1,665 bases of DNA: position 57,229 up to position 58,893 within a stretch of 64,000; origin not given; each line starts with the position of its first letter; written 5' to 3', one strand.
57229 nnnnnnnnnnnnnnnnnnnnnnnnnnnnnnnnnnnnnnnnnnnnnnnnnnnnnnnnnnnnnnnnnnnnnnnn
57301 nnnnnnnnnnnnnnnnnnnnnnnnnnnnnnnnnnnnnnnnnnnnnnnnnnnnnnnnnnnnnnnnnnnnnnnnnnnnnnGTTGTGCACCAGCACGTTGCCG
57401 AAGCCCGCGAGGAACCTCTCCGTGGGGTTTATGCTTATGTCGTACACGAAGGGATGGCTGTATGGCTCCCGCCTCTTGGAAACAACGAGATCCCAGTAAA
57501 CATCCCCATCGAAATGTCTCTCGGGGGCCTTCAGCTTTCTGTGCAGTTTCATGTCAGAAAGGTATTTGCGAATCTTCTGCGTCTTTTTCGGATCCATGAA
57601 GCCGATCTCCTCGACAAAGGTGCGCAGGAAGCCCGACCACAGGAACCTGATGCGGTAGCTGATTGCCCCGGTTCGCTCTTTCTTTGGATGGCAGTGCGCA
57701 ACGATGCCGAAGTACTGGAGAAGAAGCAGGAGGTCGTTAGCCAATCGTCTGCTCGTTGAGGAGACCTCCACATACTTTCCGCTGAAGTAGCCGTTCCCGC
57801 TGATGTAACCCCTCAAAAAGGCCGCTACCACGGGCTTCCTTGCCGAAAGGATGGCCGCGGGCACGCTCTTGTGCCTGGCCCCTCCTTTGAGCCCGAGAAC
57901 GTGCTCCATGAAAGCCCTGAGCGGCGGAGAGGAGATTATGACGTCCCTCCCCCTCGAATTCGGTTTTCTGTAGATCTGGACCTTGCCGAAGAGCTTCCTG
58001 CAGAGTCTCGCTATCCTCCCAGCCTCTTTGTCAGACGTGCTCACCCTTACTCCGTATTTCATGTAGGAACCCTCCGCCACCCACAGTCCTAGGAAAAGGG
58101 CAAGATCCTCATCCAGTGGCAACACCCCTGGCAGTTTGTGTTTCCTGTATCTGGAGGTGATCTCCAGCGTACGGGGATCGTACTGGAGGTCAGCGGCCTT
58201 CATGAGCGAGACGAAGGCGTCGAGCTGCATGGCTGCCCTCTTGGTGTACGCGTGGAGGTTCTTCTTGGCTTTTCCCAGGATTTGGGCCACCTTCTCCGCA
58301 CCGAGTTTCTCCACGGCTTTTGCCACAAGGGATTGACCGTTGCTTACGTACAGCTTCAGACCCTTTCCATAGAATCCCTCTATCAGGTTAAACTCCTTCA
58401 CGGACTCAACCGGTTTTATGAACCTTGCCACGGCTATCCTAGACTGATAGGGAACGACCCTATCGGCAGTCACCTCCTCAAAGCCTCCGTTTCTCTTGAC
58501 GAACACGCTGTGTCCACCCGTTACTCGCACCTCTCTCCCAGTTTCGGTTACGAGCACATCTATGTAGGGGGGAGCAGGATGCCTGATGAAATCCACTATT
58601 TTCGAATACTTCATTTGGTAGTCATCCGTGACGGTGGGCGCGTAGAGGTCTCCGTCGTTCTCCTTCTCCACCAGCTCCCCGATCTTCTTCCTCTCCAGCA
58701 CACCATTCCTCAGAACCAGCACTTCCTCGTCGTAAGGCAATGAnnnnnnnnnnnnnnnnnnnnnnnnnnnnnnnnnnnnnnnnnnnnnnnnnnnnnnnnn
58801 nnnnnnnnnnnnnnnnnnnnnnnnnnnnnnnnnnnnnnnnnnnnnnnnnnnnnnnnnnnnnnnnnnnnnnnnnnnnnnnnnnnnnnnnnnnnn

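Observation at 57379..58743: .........-type intein in the D2 AAA domain of CDC48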

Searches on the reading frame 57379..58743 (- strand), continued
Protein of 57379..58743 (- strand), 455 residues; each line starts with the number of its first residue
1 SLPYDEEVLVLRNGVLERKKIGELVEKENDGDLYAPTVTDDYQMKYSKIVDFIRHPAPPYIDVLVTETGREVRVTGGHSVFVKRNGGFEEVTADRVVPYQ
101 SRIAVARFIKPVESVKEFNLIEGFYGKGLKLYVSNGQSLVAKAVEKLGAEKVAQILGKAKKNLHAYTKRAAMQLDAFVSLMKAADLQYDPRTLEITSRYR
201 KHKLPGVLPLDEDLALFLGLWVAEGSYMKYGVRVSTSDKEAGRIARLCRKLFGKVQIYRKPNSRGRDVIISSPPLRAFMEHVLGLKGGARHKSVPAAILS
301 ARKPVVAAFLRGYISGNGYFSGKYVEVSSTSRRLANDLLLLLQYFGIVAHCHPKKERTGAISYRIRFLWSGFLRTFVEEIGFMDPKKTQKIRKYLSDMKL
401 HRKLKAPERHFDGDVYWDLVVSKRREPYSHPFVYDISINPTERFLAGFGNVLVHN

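Call 70: fold_search(model_id=the predicted structure, library=pdb)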
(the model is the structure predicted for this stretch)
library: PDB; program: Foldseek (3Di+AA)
matches with E <= 10: 495; with E <= 0.001: 83
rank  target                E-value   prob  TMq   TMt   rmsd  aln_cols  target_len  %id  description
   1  2cw7                  3.2e-29  1.00  0.70  0.60  10.7       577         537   21  Crystal structure of intein homing endonuclease II (released 2006-04-18)
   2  7qsu                  2.9e-22  1.00  0.63  0.78   6.1       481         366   22  Crystal structure of homing endonuclease-associated TliVMA intein (C1A, d333-339) (released 2022-03-30)
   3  7qss                  2.9e-22  1.00  0.67  0.70   7.9       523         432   21  Crystal structure of homing endonuclease-associated TliVMA intein (C1A) (released 2022-03-30)
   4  7qst                  3.9e-17  1.00  0.57  0.70   8.6       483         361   19  Crystal structure of homing endonuclease-associated PhoVMA intein (C1A) (released 2022-03-30)
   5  1dq3                  3.2e-15  1.00  0.57  0.58   7.8       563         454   13  CRYSTAL STRUCTURE OF AN ARCHAEAL INTEIN-ENCODED HOMING ENDONUCLEASE PI-PFUI (released 2000-07-05)
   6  1ef0_A                2.9e-12  1.00  0.45  0.47  24.1       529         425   13  CRYSTAL STRUCTURE OF PI-SCEI MINIPRECURSOR (released 2000-06-07)
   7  1vde_A                8.2e-12  1.00  0.46  0.48  24.2       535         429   13  PI-SCEI, A HOMING ENDONUCLEASE WITH PROTEIN SPLICING ACTIVITY (released 1998-04-08)
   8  1vde_B                2.5e-11  1.00  0.45  0.48  24.0       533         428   13  PI-SCEI, A HOMING ENDONUCLEASE WITH PROTEIN SPLICING ACTIVITY (released 1998-04-08)
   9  1jva_B                1.1e-10  1.00  0.44  0.46  24.8       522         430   13  CRYSTAL STRUCTURE OF THE VMA1-DERIVED ENDONUCLEASE BEARING THE N AND C EXTEIN PROPEPTIDES (released 2002-08-29)
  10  1lws_A                1.3e-10  1.00  0.42  0.44  25.0       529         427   14  Crystal structure of the intein homing endonuclease PI-SceI bound to its recognition sequence (released 2002-09-27)
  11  1um2_A                7.9e-10  1.00  0.44  0.47  24.1       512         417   16  Crystal Structure of the Vma1-Derived Endonuclease with the Ligated Extein Segment (released 2004-09-22)
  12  1jva_A                1.4e-09  1.00  0.45  0.47  25.2       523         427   14  CRYSTAL STRUCTURE OF THE VMA1-DERIVED ENDONUCLEASE BEARING THE N AND C EXTEIN PROPEPTIDES (released 2002-08-29)
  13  1um2_B                1.7e-09  1.00  0.45  0.49  25.8       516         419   14  Crystal Structure of the Vma1-Derived Endonuclease with the Ligated Extein Segment (released 2004-09-22)
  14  1dfa                  6.6e-09  1.00  0.41  0.45  23.9       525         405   13  CRYSTAL STRUCTURE OF PI-SCEI IN C2 SPACE GROUP (released 1999-12-08)
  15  1ef0_B                2.6e-08  1.00  0.43  0.49  25.6       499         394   12  CRYSTAL STRUCTURE OF PI-SCEI MINIPRECURSOR (released 2000-06-07)
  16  5o9i_A                1.5e-06  1.00  0.22  0.55   2.8       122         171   22  Crystal structure of transcription factor IIB Mvu mini-intein (released 2017-11-01)
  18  5o9i_B                6.3e-06  1.00  0.21  0.54   4.0       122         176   24  Crystal structure of transcription factor IIB Mvu mini-intein (released 2017-11-01)
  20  6rpp                  1.3e-05  1.00  0.19  0.50   6.1       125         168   26  Crystal structure of PabCDC21-1 intein (released 2019-08-14)
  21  2lcj_MODEL_1_A        1.6e-05  1.00  0.21  0.49   2.3       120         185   24  Solution NMR structure of Pab PolII Intein (released 2011-09-21)
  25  4e2t_A                4.3e-05  1.00  0.20  0.50   4.8       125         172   18  Crystal Structures of RadA intein from Pyrococcus horikoshii (released 2012-05-16)
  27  4e2t_B                5.0e-05  1.00  0.20  0.51   4.9       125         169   18  Crystal Structures of RadA intein from Pyrococcus horikoshii (released 2012-05-16)
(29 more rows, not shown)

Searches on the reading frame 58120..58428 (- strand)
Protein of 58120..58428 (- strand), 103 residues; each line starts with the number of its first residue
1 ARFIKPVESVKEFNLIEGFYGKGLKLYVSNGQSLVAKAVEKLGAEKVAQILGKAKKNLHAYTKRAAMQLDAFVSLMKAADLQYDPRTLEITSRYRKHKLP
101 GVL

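Call 74: search_protein_families(library=pfam, proteins=[window:58120-58428:-], max_evalue=0.01)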
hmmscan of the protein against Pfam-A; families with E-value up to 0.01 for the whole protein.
seq(103 aa): 0 families
